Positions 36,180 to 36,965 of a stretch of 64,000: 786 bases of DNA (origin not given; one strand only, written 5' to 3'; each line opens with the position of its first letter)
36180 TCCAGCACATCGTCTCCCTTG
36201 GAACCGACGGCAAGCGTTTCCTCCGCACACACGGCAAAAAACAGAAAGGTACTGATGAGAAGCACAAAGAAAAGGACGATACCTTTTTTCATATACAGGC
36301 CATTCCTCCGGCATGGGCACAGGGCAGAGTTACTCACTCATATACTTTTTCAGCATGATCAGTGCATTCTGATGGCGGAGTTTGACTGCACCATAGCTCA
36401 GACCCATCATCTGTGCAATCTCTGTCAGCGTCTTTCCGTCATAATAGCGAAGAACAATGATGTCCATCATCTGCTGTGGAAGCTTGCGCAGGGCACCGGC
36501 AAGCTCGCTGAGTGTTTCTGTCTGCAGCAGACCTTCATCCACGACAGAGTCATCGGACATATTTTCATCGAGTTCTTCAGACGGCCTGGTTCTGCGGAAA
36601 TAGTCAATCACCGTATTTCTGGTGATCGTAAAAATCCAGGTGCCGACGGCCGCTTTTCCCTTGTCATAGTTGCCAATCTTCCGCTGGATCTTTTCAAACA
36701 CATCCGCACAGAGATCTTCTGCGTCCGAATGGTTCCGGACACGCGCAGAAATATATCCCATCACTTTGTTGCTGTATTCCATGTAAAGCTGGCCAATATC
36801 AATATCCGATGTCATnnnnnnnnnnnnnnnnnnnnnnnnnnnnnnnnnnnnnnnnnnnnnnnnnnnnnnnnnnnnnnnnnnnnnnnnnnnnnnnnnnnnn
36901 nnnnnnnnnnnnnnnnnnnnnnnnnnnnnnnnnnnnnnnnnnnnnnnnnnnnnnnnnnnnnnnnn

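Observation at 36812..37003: Leader-peptide-like 63-aa ORF translationally coupled to an ECF sigma factor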

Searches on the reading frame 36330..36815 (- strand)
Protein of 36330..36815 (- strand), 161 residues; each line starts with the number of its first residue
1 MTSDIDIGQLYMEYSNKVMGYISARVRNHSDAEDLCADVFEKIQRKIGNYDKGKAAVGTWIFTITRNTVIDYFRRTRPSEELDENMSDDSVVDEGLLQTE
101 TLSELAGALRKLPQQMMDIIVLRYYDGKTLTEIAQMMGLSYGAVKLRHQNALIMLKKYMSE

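Call 4: search_protein_families(library=pfam, proteins=[window:36330-36815:-], max_evalue=1)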
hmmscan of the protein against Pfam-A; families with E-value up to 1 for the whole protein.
window:36330-36815:- (161 aa): 9 families
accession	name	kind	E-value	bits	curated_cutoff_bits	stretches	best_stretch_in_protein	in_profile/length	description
PF04542.20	Sigma70_r2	-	5.7e-17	61.7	24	1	10-77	1-69/71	Sigma-70 region 2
PF04545.22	Sigma70_r4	-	7e-13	48.3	24.1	1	108-156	1-49/50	Sigma-70, region 4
PF08281.18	Sigma70_r4_2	-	2.1e-11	43.8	25.7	1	104-152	3-51/54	Sigma-70, region 4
PF07638.17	Sigma70_ECF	-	0.00038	20.8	21.1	1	81-149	107-173/185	ECF sigma factor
PF13384.12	HTH_23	-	0.0072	16.6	24.6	1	120-145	10-35/50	Homeodomain-like domain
PF19575.5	HTH_58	-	0.0074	16.6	23.8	1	115-146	14-45/62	Helix-turn-helix domain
PF13518.12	HTH_28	-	0.033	14.7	25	1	120-144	5-29/52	Helix-turn-helix domain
PF06530.18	Phage_antitermQ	-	0.038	14.4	26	1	108-152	59-103/118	Phage antitermination protein Q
PF13551.12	HTH_29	-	0.1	13.2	28.1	1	120-144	4-29/64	Winged helix-turn helix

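Call 5: search_protein_families(library=ncbifam, proteins=[window:36330-36815:-], max_evalue=1)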
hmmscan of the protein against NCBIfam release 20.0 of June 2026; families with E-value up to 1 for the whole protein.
window:36330-36815:- (161 aa): 108 families (the best 25 are shown)
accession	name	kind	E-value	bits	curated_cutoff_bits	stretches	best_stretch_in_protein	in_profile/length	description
TIGR02952.1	Sig70_famx2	equivalog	1e-29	103.6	206.45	1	7-159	13-170/170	ECF subfamily RNA polymerase sigma factor, BldN family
TIGR02937.1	sigma70-ECF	superfamily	4.8e-28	97.9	42.9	1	8-159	4-165/165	sigma-70 family RNA polymerase sigma factor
TIGR02959.1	SigZ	equivalog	9.7e-26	90.6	168.65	1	13-159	3-148/170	RNA polymerase sigma factor SigZ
NF007215.0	PRK09637.1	equivalog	1.6e-25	90.2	212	1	8-160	4-155/181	RNA polymerase sigma factor SigZ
TIGR02985.1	Sig70_bacteroi1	subfamily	2e-24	86.6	126.4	1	9-158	5-161/162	RNA polymerase sigma-70 factor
NF006930.0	PRK09415.1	subfamily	1e-21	77.6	198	1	7-161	18-177/179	RNA polymerase factor sigma C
TIGR02983.1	SigE-fam_strep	subfamily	1.8e-20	73.4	141.55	1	9-159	10-158/162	SigE family RNA polymerase sigma factor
NF009166.1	PRK12513.1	equivalog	4.6e-20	72.1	206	1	9-160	26-187/193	RNA polymerase sigma factor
TIGR02950.1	SigM_subfam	subfamily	9.5e-20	71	147.95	1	7-152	2-151/159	RNA polymerase sigma factor, SigM family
NF007220.0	PRK09639.1-5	equivalog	1.5e-19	70.4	260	1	8-161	6-166/181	RNA polymerase sigma factor SigX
NF007216.0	PRK09638.1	equivalog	2.4e-19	69.8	194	1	9-160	22-175/180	RNA polymerase sigma factor SigY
NF009168.0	PRK12515.1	subfamily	2.4e-19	69.6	236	1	8-150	25-170/189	RNA polymerase sigma factor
NF007223.0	PRK09641.1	equivalog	1.2e-18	67.7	209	1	14-159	27-184/187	RNA polymerase sigma factor SigW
NF007227.0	PRK09645.1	subfamily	1.5e-18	67.3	202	1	8-160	16-171/177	sigma-70 family RNA polymerase sigma factor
NF007222.0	PRK09640.1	equivalog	1.5e-18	67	194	1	9-160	30-183/188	RNA polymerase sigma factor SigX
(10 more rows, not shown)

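Call 42: find_homologous_proteins(query=window:36330-36815:-, max_evalue=1e-10)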
Query window:36330-36815:- (161 aa): 1454 proteins with E <= 1e-10 among 1483 candidates; the best 120 are listed.
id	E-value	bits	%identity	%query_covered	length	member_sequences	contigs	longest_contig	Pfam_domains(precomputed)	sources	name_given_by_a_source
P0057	1.6e-98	344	99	100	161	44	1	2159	PF04545.23,PF04542.21,PF08281.19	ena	-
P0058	5.0e-92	323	93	98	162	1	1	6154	PF04545.23,PF04542.21,PF08281.19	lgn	-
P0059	1.5e-87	309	87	99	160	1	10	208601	PF04545.23,PF04542.21,PF08281.19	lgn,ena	-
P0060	7.2e-87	307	87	99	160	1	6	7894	PF04545.23,PF04542.21,PF08281.19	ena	-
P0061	1.0e-86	306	86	99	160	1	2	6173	PF04545.23,PF04542.21,PF08281.19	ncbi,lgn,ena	-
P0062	1.1e-86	306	87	99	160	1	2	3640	PF04545.23,PF04542.21,PF08281.19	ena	-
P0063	1.8e-82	292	86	99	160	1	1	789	PF04545.23,PF04542.21,PF08281.19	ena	-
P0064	9.4e-79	280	80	98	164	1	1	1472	PF04545.23,PF04542.21,PF08281.19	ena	-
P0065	1.5e-75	270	78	99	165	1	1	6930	PF04545.23,PF04542.21,PF08281.19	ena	-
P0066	4.5e-75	268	75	98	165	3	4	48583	PF04545.23,PF04542.21,PF08281.19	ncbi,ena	-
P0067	9.3e-75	267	77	99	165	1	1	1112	PF04545.23,PF04542.21,PF08281.19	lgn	-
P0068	1.8e-74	266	77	98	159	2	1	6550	PF07638.18,PF04545.23,PF04542.21,PF08281.19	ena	-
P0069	2.6e-74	266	79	94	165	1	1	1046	PF04545.23,PF04542.21,PF08281.19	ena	-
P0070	2.8e-74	266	76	96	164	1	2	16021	PF07638.18,PF04545.23,PF04542.21,PF08281.19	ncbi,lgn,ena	-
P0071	4.5e-74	265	75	98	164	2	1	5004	PF07638.18,PF04545.23,PF04542.21,PF08281.19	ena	-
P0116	1.2e-70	254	76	93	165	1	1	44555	PF04545.23,PF04542.21,PF08281.19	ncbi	-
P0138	8.9e-70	251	73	96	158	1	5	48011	PF04545.23,PF04542.21,PF08281.19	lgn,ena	-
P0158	3.3e-69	249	72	96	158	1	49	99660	PF04545.23,PF04542.21,PF08281.19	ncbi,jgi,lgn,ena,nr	ncbi:MAG: RNA polymerase sigma factor [Clostridia bacterium]|nr:RNA polymerase sigma factor [Clostri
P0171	9.2e-69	248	71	97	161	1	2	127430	PF07638.18,PF04545.23,PF04542.21,PF08281.19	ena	-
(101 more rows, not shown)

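Call 47: search_solved_structures(query=window:36330-36815:-, max_evalue=0.00001)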
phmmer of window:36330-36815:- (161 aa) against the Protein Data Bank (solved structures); distinct sequences matched with E-value up to 0.00001: 14.
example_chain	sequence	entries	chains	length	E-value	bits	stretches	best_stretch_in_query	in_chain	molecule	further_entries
2q1z_A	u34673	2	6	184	2.8e-16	63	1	7-160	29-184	RpoE, ECF SigE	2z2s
6dxo_A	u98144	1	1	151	3.4e-15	59.5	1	7-75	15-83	RNA polymerase ECF-subfamily sigma factor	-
5wuq_A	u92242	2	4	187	6.3e-11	45.6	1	14-157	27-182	ECF RNA polymerase sigma factor SigW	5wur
6in7_B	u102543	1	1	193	1.6e-10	44.3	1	10-149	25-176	RNA polymerase sigma-H factor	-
8z6g_B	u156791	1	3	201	1.8e-10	44.1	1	10-149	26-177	RNA polymerase sigma factor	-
9m9d_F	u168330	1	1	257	3.2e-08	36.9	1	13-159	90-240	ECF RNA polymerase sigma factor SigE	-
9m9e_F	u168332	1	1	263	3.4e-08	36.8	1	13-159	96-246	ECF RNA polymerase sigma factor SigE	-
9m98_F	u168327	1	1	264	3.4e-08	36.8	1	13-159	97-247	ECF RNA polymerase sigma factor SigE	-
1or7_A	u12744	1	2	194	1.3e-07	34.9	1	10-147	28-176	RNA polymerase sigma-E factor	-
6jbq_F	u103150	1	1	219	1.9e-07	34.3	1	10-147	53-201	ECF RNA polymerase sigma-E factor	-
8vd6_A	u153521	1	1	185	7e-07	32.5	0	125-145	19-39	CAP REPEAT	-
4nqw_A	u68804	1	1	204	1.6e-06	31.3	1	9-157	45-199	ECF RNA polymerase sigma factor SigK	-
9isn_F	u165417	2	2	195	4e-06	30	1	33-156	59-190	ECF sigma factor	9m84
6dv9_F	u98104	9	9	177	9.6e-06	28.8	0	11-156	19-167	ECF RNA polymerase sigma factor SigL | RNA polymerase sigma factor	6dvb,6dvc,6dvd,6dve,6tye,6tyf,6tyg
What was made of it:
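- On ECF sigma factor (the downstream gene): Nearest PDB entries are SigE and SigW (call 47).
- The nearest solved sigma relatives all work with anti-sigmas (call 47; established knowledge).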

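Call 57: find_encoding_contigs(protein=P0171, flank=6000, max_places=2)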
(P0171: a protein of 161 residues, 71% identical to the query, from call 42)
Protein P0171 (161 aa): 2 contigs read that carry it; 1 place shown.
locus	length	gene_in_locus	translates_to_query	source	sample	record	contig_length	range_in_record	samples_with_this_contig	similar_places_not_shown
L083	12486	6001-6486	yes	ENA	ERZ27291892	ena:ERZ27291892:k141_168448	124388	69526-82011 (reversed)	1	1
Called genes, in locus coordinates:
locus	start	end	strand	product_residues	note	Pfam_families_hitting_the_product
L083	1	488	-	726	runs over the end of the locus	PF03412:Peptidase_C39, PF00664:ABC_membrane, PF00005:ABC_tran, PF02463:SMC_N (faint)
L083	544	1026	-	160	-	-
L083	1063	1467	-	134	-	PF13581:HATPase_c_2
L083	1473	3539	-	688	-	PF07694:5TM-5TMR_LYT, PF07228:SpoIIE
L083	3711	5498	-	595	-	PF21764:Invasin_D4 (faint), PF21461:HL_N-beta (faint), PF22359:Big-like (faint), PF26182:Ig_NUP210_5th (faint), PF26918:Ig_Eae (faint), PF02368:Big_2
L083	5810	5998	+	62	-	-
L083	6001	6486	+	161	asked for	PF07638:Sigma70_ECF (faint), PF04542:Sigma70_r2, PF08281:Sigma70_r4_2, PF04545:Sigma70_r4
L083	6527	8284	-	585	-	PF01554:MatE, PF13581:HATPase_c_2 (weak)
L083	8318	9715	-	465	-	-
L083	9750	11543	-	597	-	PF22359:Big-like (faint), PF26182:Ig_NUP210_5th (faint), PF26918:Ig_Eae (faint), PF02368:Big_2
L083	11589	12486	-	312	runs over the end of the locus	PF13308:YARHG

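Call 58: find_encoding_contigs(protein=P0158, flank=6000, max_places=2)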
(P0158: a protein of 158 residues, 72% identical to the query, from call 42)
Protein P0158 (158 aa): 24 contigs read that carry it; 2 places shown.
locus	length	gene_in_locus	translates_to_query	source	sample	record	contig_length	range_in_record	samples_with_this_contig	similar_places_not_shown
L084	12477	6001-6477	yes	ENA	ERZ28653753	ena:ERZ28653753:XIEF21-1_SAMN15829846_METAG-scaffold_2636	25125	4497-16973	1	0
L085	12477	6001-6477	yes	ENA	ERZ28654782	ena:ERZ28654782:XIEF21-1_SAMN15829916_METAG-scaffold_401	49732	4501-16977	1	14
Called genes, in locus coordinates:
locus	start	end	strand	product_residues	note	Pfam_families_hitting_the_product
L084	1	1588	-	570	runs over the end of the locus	PF01554:MatE, PF13581:HATPase_c_2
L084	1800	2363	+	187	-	PF00149:Metallophos (weak), PF12850:Metallophos_2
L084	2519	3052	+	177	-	PF06347:SH3_4 (faint), PF08239:SH3_3, PF18348:SH3_16 (faint), PF08239:SH3_3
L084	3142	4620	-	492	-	PF08323:Glyco_transf_5, PF13439:Glyco_transf_4 (faint), PF00534:Glycos_transf_1, PF13692:Glyco_trans_1_4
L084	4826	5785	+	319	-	PF14378:PAP2_3 (weak), PF01569:PAP2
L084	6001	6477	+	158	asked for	PF04542:Sigma70_r2, PF08281:Sigma70_r4_2, PF04545:Sigma70_r4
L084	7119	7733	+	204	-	PF06347:SH3_4 (weak), PF08239:SH3_3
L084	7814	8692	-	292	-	PF03009:GDPD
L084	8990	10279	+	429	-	-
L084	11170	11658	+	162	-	-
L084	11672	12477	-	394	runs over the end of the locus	PF01817:CM_2, PF00800:PDT, PF01842:ACT (weak)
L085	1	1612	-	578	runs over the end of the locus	PF01554:MatE, PF13581:HATPase_c_2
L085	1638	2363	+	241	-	PF00149:Metallophos (weak), PF12850:Metallophos_2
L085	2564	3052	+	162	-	PF06347:SH3_4 (faint), PF08239:SH3_3, PF18348:SH3_16 (faint), PF08239:SH3_3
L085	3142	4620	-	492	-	PF08323:Glyco_transf_5, PF13439:Glyco_transf_4 (faint), PF00534:Glycos_transf_1, PF13692:Glyco_trans_1_4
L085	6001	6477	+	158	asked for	PF04542:Sigma70_r2, PF08281:Sigma70_r4_2, PF04545:Sigma70_r4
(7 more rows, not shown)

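Call 59: find_encoding_contigs(protein=P0138, flank=6000, max_places=2)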
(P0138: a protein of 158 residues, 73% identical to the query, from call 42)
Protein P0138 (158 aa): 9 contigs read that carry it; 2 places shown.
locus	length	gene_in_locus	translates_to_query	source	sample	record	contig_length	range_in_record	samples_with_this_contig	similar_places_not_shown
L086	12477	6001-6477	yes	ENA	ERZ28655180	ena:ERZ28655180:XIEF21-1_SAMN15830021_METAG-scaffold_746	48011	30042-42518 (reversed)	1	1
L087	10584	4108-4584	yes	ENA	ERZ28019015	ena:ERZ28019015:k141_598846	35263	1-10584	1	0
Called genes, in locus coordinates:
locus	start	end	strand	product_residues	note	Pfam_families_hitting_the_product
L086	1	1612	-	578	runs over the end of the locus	PF01554:MatE, PF13581:HATPase_c_2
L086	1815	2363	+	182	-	PF00149:Metallophos (weak), PF12850:Metallophos_2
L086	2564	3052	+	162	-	PF06347:SH3_4 (faint), PF08239:SH3_3, PF18348:SH3_16 (faint), PF08239:SH3_3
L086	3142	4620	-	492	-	PF08323:Glyco_transf_5, PF13439:Glyco_transf_4 (faint), PF00534:Glycos_transf_1, PF13692:Glyco_trans_1_4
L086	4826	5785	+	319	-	PF14378:PAP2_3 (weak), PF01569:PAP2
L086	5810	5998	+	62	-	-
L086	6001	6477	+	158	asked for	PF04542:Sigma70_r2, PF08281:Sigma70_r4_2, PF04545:Sigma70_r4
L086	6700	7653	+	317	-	-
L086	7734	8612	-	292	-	PF03009:GDPD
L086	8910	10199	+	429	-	-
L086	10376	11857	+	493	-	PF01841:Transglut_core (weak)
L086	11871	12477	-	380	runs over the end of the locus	PF01817:CM_2, PF00800:PDT, PF01842:ACT (weak)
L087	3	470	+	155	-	?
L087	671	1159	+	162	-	PF06347:SH3_4 (faint), PF08239:SH3_3, PF18348:SH3_16 (faint), PF08239:SH3_3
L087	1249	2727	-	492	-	PF08323:Glyco_transf_5, PF13439:Glyco_transf_4 (faint), PF00534:Glycos_transf_1, PF13692:Glyco_trans_1_4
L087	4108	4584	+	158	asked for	PF04542:Sigma70_r2, PF08281:Sigma70_r4_2, PF04545:Sigma70_r4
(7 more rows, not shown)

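Call 60: find_encoding_contigs(protein=P0116, flank=6000, max_places=2)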
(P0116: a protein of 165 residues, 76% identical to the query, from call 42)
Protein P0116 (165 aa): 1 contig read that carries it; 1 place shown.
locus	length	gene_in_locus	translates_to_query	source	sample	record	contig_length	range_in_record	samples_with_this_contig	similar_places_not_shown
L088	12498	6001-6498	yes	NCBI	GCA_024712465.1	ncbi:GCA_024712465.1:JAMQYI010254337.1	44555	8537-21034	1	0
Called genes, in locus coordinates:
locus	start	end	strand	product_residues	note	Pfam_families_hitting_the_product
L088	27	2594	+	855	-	PF01326:PPDK_N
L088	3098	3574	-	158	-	PF22381:Staph_reg_Sar_Rot, PF01047:MarR, PF12802:MarR_2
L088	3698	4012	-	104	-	-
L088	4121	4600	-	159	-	PF04073:tRNA_edit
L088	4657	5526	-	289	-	PF02645:DegV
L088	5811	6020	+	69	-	-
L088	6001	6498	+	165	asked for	PF04542:Sigma70_r2, PF08281:Sigma70_r4_2, PF04545:Sigma70_r4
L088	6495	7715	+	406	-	PF01471:PG_binding_1, PF09992:NAGPA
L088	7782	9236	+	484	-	PF02698:DUF218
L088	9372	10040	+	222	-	-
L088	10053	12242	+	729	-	PF03412:Peptidase_C39, PF00664:ABC_membrane, PF00005:ABC_tran, PF02463:SMC_N (faint)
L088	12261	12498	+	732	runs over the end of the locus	PF02463:SMC_N (faint), PF00664:ABC_membrane, PF00005:ABC_tran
